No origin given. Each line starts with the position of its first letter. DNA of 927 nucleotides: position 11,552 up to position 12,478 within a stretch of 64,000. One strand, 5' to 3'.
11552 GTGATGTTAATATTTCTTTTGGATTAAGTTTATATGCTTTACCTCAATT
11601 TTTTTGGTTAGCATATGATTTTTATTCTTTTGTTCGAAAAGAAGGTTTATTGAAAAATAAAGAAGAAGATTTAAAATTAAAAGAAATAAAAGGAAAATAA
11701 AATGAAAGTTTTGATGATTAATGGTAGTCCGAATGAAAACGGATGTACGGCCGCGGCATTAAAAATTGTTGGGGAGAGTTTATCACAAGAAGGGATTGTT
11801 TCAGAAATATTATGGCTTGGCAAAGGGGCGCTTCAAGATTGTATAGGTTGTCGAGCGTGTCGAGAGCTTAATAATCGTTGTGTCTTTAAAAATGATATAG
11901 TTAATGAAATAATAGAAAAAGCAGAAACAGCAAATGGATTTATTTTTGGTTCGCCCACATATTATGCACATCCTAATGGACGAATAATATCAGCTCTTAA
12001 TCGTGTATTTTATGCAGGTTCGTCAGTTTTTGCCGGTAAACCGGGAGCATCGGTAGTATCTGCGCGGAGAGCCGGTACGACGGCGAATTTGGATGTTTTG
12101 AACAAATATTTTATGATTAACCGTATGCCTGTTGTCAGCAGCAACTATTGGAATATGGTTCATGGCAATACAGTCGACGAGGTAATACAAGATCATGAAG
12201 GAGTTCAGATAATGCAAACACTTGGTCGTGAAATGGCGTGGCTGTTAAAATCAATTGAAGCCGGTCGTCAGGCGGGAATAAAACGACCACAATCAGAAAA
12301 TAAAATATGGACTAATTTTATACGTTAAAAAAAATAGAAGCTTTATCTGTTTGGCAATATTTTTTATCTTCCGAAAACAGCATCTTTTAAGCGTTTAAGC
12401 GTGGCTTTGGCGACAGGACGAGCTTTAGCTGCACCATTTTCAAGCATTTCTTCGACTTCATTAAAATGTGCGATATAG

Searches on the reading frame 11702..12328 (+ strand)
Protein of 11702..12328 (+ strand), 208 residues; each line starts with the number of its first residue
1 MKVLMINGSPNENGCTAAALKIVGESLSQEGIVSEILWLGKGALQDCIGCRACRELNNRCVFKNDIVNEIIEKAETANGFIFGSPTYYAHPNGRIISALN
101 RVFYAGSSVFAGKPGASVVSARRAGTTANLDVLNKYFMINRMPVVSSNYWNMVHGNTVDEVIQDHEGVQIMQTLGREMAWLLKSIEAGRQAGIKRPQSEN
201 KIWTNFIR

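Call 42: search_protein_families(library=pfam, proteins=[window:11702-12328:+], max_evalue=0.00001)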
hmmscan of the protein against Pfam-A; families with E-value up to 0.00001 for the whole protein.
window:11702-12328:+ (208 aa): 1 family
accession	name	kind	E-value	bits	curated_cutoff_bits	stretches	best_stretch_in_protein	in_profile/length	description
PF03358.20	FMN_red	-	1.3e-25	90.2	24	1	1-156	1-151/152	NADPH-dependent FMN reductase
